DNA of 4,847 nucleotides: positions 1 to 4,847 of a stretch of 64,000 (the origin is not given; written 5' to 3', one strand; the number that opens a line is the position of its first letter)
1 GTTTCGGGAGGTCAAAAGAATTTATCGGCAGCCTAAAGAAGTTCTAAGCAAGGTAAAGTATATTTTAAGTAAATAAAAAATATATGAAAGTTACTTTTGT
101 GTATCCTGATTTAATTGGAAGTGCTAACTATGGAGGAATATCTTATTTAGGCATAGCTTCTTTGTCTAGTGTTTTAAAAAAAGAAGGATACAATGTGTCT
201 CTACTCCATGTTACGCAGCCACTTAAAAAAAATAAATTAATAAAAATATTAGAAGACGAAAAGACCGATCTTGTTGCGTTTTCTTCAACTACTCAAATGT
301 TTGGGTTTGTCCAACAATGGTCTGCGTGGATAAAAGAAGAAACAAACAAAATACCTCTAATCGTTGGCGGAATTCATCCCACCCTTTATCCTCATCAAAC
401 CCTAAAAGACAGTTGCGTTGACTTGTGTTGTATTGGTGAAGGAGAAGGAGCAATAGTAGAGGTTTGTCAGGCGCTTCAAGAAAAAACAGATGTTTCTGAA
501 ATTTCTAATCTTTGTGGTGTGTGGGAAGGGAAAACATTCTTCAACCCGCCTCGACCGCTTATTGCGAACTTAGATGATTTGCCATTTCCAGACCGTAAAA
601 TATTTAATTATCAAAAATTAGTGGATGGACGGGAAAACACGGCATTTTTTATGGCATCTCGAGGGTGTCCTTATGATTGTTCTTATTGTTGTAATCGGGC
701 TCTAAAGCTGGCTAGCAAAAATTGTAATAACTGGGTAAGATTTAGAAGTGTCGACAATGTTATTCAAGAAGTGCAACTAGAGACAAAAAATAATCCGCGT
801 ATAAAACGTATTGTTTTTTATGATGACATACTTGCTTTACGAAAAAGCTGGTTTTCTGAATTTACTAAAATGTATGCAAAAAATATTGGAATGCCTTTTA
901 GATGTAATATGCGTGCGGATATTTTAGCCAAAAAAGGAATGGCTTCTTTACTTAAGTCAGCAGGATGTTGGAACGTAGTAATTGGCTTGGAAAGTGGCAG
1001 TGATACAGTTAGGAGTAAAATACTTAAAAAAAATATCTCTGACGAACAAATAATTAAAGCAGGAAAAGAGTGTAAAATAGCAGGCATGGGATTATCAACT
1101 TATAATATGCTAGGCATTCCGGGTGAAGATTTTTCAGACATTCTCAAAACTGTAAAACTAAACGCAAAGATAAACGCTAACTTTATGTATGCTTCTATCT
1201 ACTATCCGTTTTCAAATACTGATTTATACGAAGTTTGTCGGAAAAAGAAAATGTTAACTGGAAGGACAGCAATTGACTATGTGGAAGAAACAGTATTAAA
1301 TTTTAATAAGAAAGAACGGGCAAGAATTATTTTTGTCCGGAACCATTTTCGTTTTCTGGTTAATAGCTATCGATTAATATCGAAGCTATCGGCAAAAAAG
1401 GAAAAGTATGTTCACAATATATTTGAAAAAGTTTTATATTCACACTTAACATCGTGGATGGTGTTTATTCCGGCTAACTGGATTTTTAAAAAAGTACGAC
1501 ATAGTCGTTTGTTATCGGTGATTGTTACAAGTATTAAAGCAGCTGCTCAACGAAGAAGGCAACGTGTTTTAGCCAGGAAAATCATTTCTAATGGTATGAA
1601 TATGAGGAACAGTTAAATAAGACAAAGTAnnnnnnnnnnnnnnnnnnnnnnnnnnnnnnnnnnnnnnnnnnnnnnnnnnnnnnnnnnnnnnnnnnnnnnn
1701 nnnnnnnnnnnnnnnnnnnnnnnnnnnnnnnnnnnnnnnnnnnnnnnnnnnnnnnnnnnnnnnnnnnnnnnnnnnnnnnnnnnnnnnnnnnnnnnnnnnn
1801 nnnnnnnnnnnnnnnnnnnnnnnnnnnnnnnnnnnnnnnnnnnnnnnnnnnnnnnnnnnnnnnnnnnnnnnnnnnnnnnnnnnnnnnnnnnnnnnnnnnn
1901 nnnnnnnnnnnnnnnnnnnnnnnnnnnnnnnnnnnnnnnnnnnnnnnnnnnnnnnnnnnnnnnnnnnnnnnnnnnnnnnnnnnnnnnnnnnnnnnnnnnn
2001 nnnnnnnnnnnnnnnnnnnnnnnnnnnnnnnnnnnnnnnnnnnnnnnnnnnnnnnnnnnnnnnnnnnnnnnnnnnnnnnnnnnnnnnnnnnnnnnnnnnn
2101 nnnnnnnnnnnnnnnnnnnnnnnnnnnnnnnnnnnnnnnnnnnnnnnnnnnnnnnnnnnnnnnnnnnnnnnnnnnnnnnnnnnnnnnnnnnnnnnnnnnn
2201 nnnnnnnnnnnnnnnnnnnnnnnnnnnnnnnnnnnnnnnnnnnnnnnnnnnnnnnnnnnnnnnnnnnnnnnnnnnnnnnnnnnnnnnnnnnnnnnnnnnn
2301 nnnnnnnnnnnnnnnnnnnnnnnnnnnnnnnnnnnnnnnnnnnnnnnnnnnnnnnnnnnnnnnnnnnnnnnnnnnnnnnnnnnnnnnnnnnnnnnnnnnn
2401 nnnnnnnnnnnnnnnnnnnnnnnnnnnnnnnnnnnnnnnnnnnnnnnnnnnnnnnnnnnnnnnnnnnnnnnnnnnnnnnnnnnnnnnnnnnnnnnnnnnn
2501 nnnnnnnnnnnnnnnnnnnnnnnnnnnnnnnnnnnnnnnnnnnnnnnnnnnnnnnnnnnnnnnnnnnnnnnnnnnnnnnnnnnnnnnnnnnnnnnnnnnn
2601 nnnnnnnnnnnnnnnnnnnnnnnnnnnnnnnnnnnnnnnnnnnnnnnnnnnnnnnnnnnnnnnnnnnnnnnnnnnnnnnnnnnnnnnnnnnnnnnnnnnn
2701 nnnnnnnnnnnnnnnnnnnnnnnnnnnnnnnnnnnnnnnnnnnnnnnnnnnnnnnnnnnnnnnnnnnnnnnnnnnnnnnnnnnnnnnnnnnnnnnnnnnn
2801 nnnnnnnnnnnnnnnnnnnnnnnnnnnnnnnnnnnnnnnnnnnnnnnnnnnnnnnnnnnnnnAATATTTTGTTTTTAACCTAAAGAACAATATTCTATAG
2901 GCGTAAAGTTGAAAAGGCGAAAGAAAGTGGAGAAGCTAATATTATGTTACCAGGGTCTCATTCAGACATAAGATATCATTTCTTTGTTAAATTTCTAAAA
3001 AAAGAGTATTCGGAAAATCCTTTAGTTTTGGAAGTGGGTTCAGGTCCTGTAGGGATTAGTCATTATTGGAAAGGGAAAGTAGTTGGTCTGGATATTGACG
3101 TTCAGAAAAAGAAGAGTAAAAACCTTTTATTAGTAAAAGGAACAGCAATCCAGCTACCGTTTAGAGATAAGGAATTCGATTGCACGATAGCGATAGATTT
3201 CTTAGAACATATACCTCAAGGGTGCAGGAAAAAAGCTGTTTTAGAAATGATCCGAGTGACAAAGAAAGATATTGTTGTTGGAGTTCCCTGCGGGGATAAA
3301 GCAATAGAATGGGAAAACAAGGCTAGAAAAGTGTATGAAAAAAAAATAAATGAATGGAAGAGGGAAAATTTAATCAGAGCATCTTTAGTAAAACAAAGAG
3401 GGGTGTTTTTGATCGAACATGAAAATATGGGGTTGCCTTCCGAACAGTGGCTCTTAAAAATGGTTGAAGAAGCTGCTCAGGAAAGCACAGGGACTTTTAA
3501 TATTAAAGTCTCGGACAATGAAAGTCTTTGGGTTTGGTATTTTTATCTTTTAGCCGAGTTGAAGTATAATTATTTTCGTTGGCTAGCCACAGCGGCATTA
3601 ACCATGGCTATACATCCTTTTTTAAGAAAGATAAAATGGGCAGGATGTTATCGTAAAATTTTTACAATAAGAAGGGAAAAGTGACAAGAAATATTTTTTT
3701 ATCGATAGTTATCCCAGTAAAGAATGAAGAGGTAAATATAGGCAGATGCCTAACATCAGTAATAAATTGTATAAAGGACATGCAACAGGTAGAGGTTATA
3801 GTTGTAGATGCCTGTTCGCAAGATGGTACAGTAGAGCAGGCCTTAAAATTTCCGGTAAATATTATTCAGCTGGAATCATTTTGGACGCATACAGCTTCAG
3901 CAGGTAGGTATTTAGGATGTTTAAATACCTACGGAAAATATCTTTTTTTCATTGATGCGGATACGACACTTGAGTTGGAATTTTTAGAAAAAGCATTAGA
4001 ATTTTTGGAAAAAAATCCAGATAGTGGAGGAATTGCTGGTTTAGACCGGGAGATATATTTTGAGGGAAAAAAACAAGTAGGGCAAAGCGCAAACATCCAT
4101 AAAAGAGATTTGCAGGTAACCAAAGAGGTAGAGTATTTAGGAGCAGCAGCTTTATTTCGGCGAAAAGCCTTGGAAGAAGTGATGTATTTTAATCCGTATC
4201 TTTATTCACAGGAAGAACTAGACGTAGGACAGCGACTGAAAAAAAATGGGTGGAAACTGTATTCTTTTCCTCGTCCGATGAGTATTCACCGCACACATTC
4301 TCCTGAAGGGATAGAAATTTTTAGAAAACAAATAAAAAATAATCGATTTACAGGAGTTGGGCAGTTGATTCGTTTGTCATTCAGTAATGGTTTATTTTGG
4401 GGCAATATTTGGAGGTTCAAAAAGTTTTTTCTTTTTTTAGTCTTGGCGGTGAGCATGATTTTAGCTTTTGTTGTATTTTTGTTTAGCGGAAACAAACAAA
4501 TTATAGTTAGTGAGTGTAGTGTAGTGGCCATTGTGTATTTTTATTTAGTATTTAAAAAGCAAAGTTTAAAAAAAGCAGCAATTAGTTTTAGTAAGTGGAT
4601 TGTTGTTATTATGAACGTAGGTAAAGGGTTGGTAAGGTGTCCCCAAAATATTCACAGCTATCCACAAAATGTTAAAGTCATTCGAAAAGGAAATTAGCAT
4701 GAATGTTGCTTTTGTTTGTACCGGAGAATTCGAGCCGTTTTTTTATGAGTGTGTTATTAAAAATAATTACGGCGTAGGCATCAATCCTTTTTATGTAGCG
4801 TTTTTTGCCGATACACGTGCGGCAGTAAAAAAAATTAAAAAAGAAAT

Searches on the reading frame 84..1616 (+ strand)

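Call 9: search_protein_families(library=ncbifam, proteins=[window:84-1616:+], max_evalue=0.00001)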
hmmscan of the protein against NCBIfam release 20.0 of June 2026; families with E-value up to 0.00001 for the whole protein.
window:84-1616:+ (510 aa): 18 families
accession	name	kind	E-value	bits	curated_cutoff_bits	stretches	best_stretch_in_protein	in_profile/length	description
TIGR03471.1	HpnJ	equivalog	1.1e-37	130.1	577.6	1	60-398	68-400/472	hopanoid biosynthesis associated radical SAM protein HpnJ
TIGR02026.1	BchE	equivalog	7.2e-35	120.8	481.35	1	12-425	13-428/497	magnesium-protoporphyrin IX monomethyl ester anaerobic oxidative cyclase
TIGR04479.1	bcpD_PhpK_rSAM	subfamily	5.2e-33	114.2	600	1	20-382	71-428/504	PhpK family radical SAM P-methyltransferase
TIGR04013.1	B12_SAM_MJ_1487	hypoth_equivalog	6.1e-26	91.1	251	1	31-244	20-203/382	TIGR04013 family B12-binding domain/radical SAM domain-containing protein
TIGR04072.2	rSAM_ladder_B12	equivalog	8e-25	87.4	360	1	22-392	19-379/443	lipid biosynthesis B12-binding/radical SAM protein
NF038361.1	rSAM_Sden_1168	equivalog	2.5e-21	75.8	575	1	52-397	132-485/560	Sden_1168 family B12-binding radical SAM P-methyltransferase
TIGR04014.1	B12_SAM_MJ_0865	equivalog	1.5e-20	73.4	360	1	25-386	15-359/434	methyl-coenzyme M reductase glutamine C-methyltransferase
TIGR04385.1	B12_rSAM_cofa1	equivalog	3.1e-19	69.5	450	1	81-360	91-361/438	B12 lower ligand biosynthesis radical SAM protein BzaD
NF050148.1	rSAM_ApyD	equivalog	2.3e-17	62.6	750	1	55-357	70-360/645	RiPP biosynthesis radical SAM protein ApyD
TIGR04367.1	HpnR_B12_rSAM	equivalog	7.1e-16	57.8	650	1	1-349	1-338/490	hopanoid C-3 methylase HpnR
NF033070.1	rSAM_AprD4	equivalog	7.9e-15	54.7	500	1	158-395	165-400/456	AprD4 family radical SAM diol-dehydratase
TIGR03975.1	rSAM_ocin_1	subfamily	4e-12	45.4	281.85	1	52-351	120-418/606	RiPP maturation radical SAM C-methyltransferase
NF033712.0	B12_rSAM_KedN5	subfamily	1.3e-11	43.5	700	1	53-202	55-211/624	KedN5 family methylcobalamin-dependent radical SAM C-methyltransferase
TIGR04295.1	B12_rSAM_oligo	hypoth_equivalog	2.3e-11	43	400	1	93-323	105-323/422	TIGR04295 family B12-binding domain-containing radical SAM protein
TIGR04190.1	B12_SAM_Ta0216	equivalog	1.3e-10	40.5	500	1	21-369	37-400/554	TIGR04190 family B12-binding domain/radical SAM domain protein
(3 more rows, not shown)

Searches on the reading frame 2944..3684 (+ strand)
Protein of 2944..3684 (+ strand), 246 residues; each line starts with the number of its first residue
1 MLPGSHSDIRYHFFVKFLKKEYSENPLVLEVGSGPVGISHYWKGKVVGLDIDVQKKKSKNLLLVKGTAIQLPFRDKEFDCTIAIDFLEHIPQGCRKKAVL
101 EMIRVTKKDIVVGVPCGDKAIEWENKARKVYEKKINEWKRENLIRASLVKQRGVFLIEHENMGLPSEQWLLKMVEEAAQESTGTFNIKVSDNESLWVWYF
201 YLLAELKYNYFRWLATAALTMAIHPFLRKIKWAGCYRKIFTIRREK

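Call 9: search_protein_families(library=ncbifam, proteins=[window:2944-3684:+], max_evalue=0.00001)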
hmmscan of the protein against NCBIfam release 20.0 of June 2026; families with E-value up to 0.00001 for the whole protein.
window:2944-3684:+ (246 aa): 2 families
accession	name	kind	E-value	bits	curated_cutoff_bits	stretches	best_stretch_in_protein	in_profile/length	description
NF041255.1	mycofact_MftM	equivalog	2.6e-10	40.1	200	1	53-157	180-287/289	mycofactocin oligosaccharide methyltransferase MftM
NF004452.0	PRK05785.1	equivalog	7.8e-06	25.5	207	0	15-121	42-153/228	hypothetical protein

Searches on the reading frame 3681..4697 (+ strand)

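Call 9: search_protein_families(library=ncbifam, proteins=[window:3681-4697:+], max_evalue=0.00001)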
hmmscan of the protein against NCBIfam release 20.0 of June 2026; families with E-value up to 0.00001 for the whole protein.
window:3681-4697:+ (338 aa): 10 families
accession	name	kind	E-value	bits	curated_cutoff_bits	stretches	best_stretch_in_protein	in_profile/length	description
TIGR03965.1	mycofact_glyco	equivalog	2e-17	63.2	280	1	8-204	77-281/467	mycofactocin biosynthesis glycosyltransferase MftF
NF041875.1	EPS_EpsD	equivalog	2.2e-14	53.6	370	1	7-206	1-209/325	exopolysaccharide biosynthesis glycosyltransferase EpsD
TIGR04283.1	glyco_like_mftF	equivalog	7.7e-14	51.8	182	1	7-198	1-180/221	TIGR04283 family arsenosugar biosynthesis glycosyltransferase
TIGR03937.1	PgaC_IcaA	equivalog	1.5e-13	50.5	422.3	1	6-308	46-349/407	poly-beta-1,6-N-acetyl-D-glucosamine synthase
TIGR03111.1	glyc2_xrt_Gpos1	hypoth_equivalog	3.2e-10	39.4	363.95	1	7-121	51-168/439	TIGR03111 family XrtG-associated glycosyltransferase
NF007482.0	PRK10073.1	equivalog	4.2e-10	39.2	423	1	5-112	6-113/334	glycosyltransferase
NF047683.1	TeichurnBiosyTuaG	equivalog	2.9e-08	33.7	400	1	6-113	7-115/252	teichuronic acid biosynthesis protein TuaG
NF010496.0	PRK13915.1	equivalog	1.1e-07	31.2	262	1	7-96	33-128/307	glucosyl-3-phosphoglycerate synthase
NF038299.1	EPS_HpsN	equivalog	2.2e-07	30.2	425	1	7-123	3-122/317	hormogonium polysaccharide biosynthesis glycosyltransferase HpsN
NF038302.1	EPS_HpsE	equivalog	3.4e-06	26.2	300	1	7-120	3-122/307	hormogonium polysaccharide biosynthesis glycosyltransferase HpsE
